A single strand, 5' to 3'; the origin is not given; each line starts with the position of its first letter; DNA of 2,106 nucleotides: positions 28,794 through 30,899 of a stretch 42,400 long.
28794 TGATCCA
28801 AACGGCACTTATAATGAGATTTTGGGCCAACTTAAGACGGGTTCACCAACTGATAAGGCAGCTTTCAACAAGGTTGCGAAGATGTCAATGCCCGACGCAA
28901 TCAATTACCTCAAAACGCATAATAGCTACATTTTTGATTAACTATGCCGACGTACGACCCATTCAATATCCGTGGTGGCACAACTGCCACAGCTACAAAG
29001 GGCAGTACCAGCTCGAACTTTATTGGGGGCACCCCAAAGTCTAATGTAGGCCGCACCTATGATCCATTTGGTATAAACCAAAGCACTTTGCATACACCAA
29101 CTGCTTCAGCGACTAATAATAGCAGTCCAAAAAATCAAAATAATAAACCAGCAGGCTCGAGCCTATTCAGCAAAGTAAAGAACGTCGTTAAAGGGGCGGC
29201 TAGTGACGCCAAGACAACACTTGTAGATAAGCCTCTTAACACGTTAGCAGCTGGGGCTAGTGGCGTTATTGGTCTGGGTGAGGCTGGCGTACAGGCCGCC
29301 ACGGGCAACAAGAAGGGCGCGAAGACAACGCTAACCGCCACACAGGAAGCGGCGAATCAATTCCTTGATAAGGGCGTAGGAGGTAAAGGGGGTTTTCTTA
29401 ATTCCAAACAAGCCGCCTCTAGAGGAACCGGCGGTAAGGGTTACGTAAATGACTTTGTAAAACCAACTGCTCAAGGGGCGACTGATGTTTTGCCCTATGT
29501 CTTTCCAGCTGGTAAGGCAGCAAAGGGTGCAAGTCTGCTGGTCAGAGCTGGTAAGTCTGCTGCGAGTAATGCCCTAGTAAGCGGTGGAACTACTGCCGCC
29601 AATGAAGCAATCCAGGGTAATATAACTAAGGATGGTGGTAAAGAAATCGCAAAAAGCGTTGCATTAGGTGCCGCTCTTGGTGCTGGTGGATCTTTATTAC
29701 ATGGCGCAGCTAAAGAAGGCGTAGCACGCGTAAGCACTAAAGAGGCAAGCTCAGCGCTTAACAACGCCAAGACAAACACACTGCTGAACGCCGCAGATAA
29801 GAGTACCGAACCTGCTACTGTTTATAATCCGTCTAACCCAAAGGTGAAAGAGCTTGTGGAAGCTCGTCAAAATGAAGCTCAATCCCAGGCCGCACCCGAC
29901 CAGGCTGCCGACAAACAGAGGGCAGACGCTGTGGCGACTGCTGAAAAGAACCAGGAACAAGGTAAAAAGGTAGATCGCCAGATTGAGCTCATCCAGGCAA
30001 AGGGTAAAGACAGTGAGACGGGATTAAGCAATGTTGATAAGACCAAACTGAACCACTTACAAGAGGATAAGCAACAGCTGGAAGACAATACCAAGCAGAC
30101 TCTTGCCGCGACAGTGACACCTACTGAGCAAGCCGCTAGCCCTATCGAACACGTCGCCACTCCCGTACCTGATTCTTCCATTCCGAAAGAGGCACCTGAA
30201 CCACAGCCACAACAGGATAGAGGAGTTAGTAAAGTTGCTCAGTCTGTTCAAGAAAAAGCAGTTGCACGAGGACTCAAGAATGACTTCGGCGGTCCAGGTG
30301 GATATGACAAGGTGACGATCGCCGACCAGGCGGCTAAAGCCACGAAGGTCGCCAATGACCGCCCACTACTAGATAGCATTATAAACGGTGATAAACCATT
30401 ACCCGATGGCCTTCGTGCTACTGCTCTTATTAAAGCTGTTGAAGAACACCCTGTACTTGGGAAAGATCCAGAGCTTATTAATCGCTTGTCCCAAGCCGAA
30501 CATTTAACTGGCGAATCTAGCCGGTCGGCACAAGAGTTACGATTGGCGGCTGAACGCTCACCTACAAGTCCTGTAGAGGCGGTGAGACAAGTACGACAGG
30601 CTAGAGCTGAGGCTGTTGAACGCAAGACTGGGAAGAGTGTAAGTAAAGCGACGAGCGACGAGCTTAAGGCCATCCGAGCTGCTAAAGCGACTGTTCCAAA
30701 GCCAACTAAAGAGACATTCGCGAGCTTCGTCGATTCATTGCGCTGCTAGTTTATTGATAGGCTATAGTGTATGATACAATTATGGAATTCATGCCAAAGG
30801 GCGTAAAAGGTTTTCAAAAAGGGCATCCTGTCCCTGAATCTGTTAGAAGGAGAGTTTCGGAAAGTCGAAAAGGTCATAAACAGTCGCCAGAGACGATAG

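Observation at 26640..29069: TYDPF motif shared by both secreted cassette proteins and the N-terminus of the downstream internal-virion protein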

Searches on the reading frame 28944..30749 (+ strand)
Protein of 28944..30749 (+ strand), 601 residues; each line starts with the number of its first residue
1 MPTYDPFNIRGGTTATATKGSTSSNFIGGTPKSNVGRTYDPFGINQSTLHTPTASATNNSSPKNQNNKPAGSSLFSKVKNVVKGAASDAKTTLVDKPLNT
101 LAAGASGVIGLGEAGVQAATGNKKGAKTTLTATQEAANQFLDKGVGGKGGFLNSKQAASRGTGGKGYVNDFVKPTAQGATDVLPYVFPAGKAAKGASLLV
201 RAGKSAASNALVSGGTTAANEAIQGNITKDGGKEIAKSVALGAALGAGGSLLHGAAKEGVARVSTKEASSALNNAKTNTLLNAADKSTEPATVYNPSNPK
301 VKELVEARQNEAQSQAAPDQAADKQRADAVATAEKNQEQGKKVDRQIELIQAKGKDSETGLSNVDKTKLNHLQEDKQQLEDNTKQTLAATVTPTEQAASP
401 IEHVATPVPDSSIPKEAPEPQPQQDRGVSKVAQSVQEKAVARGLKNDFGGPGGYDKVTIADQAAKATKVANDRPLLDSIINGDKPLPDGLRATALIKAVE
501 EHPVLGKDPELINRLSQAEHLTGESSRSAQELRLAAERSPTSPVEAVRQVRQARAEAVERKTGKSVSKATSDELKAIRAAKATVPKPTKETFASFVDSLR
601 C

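Call 8: search_protein_families(library=pfam, proteins=[window:28944-30749:+], max_evalue=0.1)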
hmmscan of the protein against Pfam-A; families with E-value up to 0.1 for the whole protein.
window:28944-30749:+ (601 aa): 0 families

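Call 9: search_protein_families(library=phrogs, proteins=[window:28944-30749:+], max_evalue=0.01)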
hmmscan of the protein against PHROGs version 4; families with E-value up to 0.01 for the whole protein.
window:28944-30749:+ (601 aa): 0 families
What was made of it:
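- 28944..30749 (+): The 601-aa probable internal or ejection protein. It has a disordered N-terminal tail (res 1-72), a helical body, and a C-terminus ending in an invariant Cys. No Pfam or PHROG family matches (calls 8, 9).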

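Call 13: find_related_loci(query=window:28944-30749:+, collection=viral_contigs, flank=6000)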
Query window:28944-30749:+ (601 aa) in viral_contigs; peptide patterns used: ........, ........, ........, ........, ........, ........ (x = any residue, [..] = any of these).
13 stretches matched a pattern, but none encodes a relative of the query by tblastn (E <= 1e-3).

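Call 14: search_dna_similar(query=window:28944-30749:+, collection=phages, mode=protein, max_evalue=0.001)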
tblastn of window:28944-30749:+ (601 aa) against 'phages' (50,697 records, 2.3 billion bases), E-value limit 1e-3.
No match.

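Call 15: find_homologous_proteins(query=window:28944-30749:+, max_evalue=0.001)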
Query window:28944-30749:+ (601 aa): 21 proteins with E <= 0.001 among 8000 candidates.
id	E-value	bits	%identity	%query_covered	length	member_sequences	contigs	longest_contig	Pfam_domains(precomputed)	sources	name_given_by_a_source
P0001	0.0e+0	1174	100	93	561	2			-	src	-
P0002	7.1e-151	522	56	88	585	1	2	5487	-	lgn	-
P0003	3.9e-148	513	75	35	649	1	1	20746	-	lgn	-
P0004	2.7e-128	447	49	88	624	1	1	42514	-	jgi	jgi:hypothetical protein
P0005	2.4e-118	415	41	100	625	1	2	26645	-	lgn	-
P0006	7.9e-107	377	61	35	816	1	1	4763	-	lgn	-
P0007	2.3e-95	339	42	89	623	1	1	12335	-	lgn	-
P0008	3.3e-92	328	37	100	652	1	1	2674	-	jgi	jgi:hypothetical protein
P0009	1.0e-91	327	46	58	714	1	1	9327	-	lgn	-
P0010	3.9e-86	308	46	39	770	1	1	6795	PF02195.27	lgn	-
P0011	8.0e-66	241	49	37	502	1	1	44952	-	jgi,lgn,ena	-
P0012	2.7e-65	240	62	31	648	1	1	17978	-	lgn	-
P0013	1.5e-63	234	59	34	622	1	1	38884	-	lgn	-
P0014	3.4e-60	223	38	54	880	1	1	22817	-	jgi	jgi:hypothetical protein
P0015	1.3e-58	218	44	29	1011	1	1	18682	PF06414.19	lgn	-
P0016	2.4e-56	210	50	29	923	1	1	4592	-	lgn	-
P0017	3.2e-56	210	43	46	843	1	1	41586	PF06414.19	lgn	-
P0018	1.7e-50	191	52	30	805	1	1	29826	-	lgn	-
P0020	3.6e-36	143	44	36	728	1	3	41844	-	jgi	jgi:hypothetical protein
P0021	1.0e-35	142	42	43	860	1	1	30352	PF06414.19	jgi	jgi:hypothetical protein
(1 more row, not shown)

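Call 18: find_encoding_contigs(protein=P0005, flank=10000, max_places=3)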
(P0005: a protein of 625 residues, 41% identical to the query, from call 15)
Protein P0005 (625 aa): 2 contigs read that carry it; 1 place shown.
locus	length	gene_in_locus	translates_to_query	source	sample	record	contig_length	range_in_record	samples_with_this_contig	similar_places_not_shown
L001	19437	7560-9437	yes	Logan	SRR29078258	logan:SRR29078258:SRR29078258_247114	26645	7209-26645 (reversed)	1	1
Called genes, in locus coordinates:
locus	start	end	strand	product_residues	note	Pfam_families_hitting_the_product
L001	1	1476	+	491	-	?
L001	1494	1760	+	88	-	-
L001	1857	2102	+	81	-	-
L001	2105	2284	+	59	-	-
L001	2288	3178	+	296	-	-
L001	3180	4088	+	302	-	PF24175:SU10_adaptor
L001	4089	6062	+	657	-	-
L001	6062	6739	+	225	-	-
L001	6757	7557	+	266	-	-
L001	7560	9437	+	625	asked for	-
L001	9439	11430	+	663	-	-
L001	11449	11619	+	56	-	-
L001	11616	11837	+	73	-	-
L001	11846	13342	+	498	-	-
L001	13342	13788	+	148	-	-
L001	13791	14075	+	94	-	-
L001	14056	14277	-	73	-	-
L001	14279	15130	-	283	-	-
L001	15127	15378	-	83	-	-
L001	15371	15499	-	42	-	-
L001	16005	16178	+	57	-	-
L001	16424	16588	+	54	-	-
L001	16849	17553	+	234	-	PF10544:T5orf172, PF13455:MUG113, PF09397:FtsK_gamma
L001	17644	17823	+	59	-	-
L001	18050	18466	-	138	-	PF08774:VRR_NUC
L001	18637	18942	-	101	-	-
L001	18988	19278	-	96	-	-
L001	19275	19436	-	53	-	-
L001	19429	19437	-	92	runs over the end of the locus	-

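Call 19: find_encoding_contigs(protein=P0018, flank=10000, max_places=3)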
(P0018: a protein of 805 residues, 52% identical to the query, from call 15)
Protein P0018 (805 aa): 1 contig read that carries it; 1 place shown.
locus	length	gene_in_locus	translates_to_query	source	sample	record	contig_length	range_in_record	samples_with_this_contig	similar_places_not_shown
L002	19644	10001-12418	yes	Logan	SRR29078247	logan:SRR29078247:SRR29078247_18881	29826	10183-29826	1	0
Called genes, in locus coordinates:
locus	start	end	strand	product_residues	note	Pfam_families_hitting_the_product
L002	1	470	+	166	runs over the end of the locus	-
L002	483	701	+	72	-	-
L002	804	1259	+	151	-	-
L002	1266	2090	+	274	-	-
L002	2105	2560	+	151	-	-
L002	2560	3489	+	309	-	-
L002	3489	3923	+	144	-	-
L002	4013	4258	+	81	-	-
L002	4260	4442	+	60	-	-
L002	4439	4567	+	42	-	-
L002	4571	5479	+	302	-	-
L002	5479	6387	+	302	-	PF24175:SU10_adaptor (weak)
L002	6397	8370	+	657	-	-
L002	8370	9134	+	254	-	-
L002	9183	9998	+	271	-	-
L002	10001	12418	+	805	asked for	-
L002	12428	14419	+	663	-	-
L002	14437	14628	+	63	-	-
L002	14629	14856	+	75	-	-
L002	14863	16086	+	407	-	-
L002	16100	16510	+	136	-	-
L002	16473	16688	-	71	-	-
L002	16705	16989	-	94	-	-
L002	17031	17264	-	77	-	PF13384:HTH_23 (weak), PF13551:HTH_29 (weak)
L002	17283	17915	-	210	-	-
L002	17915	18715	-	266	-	PF12705:PDDEXK_1 (weak)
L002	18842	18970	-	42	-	-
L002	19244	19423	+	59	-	-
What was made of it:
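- Closest known: Morons. Same: Absent from close relatives (calls 18, 19).
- The cassette is absent from the type-A relatives L001 and L002 (calls 18, 19).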

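Call 25: find_encoding_contigs(protein=P0004, flank=10000, max_places=2)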
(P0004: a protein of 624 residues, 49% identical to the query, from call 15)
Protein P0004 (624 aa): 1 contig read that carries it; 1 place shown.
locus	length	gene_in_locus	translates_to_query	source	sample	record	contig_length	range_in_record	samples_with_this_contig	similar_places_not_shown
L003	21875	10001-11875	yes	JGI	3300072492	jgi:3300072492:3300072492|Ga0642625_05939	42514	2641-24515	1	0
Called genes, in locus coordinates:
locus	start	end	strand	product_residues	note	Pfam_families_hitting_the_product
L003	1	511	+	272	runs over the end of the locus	-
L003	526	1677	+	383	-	-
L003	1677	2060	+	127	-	-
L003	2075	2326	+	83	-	-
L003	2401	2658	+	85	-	-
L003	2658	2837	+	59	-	-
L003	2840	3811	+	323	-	-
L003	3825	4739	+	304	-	PF24175:SU10_adaptor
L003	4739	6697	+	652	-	-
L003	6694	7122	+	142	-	-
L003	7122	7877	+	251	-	-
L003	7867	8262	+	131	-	-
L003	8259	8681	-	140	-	-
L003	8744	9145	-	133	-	-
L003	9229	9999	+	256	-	-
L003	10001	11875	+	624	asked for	-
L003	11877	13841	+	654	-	-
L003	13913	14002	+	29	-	-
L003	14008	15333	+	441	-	-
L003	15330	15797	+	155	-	-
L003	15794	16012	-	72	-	-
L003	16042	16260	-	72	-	-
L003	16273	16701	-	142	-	-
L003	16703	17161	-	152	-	-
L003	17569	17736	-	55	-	-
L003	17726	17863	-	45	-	-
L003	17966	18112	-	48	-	-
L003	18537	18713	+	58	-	-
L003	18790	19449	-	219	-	PF10544:T5orf172, PF13455:MUG113, PF09397:FtsK_gamma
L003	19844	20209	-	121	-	PF08774:VRR_NUC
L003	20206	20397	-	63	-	-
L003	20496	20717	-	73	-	-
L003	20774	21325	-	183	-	-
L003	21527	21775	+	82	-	-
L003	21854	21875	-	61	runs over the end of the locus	-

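Call 26: find_encoding_contigs(protein=P0003, flank=10000, max_places=2)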
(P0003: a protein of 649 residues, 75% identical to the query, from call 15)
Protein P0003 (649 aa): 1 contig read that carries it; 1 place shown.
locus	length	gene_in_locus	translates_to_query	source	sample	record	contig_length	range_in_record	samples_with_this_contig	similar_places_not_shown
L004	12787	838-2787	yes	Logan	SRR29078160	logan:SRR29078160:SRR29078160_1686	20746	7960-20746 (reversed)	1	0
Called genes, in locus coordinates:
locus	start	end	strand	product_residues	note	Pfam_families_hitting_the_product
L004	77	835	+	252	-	-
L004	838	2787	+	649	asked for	-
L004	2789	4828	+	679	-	-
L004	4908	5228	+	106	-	-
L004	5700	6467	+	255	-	PF01510:Amidase_2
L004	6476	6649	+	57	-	-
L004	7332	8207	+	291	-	PF13102:Phage_int_SAM_5 (weak), PF00589:Phage_integrase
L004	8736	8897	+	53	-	-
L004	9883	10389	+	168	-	PF27148:Slr1353_N (weak)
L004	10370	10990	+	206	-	PF09588:YqaJ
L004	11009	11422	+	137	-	-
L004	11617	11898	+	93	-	-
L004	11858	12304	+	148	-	PF01844:HNH (weak)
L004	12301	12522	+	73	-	-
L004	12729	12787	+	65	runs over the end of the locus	-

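Call 27: find_encoding_contigs(protein=P0011, flank=10000, max_places=2)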
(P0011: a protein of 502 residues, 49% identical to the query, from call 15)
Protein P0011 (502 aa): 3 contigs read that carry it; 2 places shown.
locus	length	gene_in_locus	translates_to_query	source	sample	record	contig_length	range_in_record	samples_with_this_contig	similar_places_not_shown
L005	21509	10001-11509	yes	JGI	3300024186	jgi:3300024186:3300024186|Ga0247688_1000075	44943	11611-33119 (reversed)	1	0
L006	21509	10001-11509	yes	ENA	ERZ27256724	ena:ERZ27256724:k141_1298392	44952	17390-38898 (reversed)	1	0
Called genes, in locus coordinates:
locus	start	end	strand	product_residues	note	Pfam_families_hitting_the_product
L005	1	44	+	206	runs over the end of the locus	-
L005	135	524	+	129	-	-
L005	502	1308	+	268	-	-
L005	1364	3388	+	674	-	-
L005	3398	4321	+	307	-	PF24299:DUF7483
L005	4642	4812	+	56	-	-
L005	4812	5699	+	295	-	-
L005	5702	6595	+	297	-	PF24175:SU10_adaptor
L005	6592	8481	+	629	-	-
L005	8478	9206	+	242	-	-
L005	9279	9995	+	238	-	-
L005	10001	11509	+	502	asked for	-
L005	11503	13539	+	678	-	-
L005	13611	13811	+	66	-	-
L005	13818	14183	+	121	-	-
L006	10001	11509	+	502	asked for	-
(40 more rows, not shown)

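Call 28: find_encoding_contigs(protein=P0013, flank=10000, max_places=2)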
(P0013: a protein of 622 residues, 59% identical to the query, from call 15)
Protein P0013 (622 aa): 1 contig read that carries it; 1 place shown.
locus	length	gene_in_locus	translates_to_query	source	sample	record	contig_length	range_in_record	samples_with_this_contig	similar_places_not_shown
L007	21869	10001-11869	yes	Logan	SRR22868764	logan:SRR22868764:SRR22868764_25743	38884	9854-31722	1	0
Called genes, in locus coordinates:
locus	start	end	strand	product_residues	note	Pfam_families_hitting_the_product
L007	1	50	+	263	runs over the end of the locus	-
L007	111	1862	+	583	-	-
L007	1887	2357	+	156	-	-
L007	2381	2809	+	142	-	-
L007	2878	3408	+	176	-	-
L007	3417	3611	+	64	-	-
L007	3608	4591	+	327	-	-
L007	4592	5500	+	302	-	PF24175:SU10_adaptor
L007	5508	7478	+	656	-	-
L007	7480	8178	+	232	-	-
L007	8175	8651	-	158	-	-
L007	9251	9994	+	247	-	-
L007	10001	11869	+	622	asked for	-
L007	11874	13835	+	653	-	-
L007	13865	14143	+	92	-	-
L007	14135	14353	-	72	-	-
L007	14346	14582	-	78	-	-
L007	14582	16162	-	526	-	PF00118:Cpn60_TCP1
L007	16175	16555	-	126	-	-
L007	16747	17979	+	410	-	PF05257:CHAP (faint)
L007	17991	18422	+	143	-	-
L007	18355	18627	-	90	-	-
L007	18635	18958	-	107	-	-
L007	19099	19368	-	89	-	-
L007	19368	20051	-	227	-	-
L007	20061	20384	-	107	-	-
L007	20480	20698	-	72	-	-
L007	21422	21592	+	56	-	-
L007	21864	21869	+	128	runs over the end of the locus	-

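Call 41: find_related_loci(query=A2, collection=genome_contigs, flank=10000)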
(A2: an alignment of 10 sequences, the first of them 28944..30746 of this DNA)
Query A2 (601 aa) in genome_contigs; peptide patterns used: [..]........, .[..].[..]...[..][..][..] (x = any residue, [..] = any of these).
61 stretches matched a pattern, but none encodes a relative of the query by tblastn (E <= 1e-3).
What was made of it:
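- Tried and rejected: A scan of GTDB genomes found no prophage relatives (call 41).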

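Call 42: find_related_loci(query=A2, collection=viral_contigs, flank=10000)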
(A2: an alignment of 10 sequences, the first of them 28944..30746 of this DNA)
Query A2 (601 aa) in viral_contigs; peptide patterns used: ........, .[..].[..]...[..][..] (x = any residue, [..] = any of these).
156 stretches matched a pattern; 1 encode a relative of the query (tblastn E <= 1e-3); 1 distinct loci.
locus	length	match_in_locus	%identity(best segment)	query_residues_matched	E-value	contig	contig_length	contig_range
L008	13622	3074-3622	34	414-601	2e-20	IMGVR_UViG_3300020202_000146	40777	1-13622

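Call 43: find_related_loci(query=A2, collection=metagenome_contigs, flank=10000)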
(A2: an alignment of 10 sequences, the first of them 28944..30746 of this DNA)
Query A2 (601 aa) in metagenome_contigs; peptide patterns used: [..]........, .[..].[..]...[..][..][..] (x = any residue, [..] = any of these).
117 stretches matched a pattern; 8 encode a relative of the query (tblastn E <= 1e-3); 8 distinct loci.
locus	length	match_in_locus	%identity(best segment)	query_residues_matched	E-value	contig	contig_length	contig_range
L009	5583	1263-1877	34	393-601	2e-24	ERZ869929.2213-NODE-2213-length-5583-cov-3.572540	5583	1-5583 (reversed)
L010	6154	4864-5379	36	426-601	1e-20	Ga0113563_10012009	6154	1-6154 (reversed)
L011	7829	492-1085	34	406-601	2e-20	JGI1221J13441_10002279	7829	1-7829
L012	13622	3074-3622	34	414-601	9e-20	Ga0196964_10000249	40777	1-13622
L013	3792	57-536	34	432-601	8e-15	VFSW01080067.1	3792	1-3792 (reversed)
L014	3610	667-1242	29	409-601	1e-10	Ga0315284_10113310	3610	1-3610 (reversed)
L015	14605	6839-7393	24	410-601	6e-8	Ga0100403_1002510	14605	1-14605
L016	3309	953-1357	30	454-601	1e-7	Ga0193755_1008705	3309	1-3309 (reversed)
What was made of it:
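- Tried and rejected: IMG/VR and metagenome scans with an alignment gave only one and eight mostly short, distant loci (calls 42, 43).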

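Call 44: find_encoding_contigs(protein=P0020, flank=10000, max_places=1)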
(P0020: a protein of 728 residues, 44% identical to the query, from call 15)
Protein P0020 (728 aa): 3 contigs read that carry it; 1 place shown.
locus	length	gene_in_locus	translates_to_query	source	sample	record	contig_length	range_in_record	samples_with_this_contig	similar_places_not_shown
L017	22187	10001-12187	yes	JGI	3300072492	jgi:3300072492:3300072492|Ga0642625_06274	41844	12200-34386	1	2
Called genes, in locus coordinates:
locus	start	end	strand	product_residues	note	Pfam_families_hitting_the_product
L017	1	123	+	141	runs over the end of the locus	-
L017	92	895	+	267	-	-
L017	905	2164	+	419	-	-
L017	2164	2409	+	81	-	PF24146:K1-lyase_C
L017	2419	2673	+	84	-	-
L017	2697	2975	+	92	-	-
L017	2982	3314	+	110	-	-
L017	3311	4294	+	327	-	-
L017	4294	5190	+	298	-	PF05475:Chlam_vir (weak)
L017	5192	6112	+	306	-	PF24175:SU10_adaptor (weak)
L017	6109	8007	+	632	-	-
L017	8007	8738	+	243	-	-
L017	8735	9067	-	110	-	-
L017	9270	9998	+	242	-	-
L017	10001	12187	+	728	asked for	-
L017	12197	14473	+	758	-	-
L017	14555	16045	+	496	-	-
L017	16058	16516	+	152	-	-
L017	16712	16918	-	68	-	-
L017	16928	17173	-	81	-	-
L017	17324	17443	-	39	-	-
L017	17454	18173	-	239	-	-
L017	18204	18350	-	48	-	-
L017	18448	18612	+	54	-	-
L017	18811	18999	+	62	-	-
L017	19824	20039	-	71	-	-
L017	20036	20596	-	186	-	PF00929:RNase_T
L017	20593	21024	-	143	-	PF25311:WDGH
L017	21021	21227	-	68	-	-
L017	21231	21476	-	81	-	-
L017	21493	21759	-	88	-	-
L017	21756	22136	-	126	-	-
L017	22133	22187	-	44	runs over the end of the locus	-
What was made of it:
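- On Moron: L003, L007 and L017 hold different opposite-strand genes at the same site (calls 25, 28, 44).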

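Call 45: find_encoding_contigs(protein=P0017, flank=10000, max_places=1)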
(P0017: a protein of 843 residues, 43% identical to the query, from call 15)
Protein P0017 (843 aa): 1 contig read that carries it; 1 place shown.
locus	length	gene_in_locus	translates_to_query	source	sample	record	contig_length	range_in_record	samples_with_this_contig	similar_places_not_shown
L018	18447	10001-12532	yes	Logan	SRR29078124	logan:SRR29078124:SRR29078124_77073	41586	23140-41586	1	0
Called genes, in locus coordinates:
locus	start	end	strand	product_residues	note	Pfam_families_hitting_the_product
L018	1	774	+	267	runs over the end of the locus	-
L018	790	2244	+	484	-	-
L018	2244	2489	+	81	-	PF24146:K1-lyase_C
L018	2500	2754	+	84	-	-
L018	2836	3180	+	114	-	-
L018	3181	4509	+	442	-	-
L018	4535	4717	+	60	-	-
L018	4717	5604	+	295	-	-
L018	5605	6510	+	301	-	PF24175:SU10_adaptor (faint)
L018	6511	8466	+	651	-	-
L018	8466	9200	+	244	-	-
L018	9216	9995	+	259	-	-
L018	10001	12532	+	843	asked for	PF06414:Zeta_toxin (weak)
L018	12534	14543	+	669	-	-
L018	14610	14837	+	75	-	-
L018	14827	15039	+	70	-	-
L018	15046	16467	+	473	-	-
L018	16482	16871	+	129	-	-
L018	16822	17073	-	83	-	-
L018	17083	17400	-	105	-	-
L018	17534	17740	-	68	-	-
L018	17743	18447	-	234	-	?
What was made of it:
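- On Moron: L001, L002 and L018 go directly from the tail gene to the 270-aa homologue (calls 18, 19, 45).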

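Call 46: find_encoding_contigs(protein=P0016, flank=10000, max_places=1)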
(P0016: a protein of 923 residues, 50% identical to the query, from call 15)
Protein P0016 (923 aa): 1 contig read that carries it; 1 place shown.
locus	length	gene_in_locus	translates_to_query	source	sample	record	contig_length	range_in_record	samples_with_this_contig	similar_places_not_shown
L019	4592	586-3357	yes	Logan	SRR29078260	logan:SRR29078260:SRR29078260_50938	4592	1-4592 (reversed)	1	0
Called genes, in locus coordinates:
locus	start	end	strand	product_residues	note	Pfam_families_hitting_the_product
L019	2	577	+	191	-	?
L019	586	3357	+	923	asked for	-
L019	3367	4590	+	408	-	?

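Call 48: search_solved_structures(query=A2, max_evalue=1)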
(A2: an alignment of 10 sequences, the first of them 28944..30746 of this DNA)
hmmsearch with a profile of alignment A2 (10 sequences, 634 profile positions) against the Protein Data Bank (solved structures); distinct sequences matched with E-value up to 1: 1.
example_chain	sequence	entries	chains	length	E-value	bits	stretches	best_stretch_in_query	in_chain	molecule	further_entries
9vvp_L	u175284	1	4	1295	0.01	18.2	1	153-250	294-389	Gp29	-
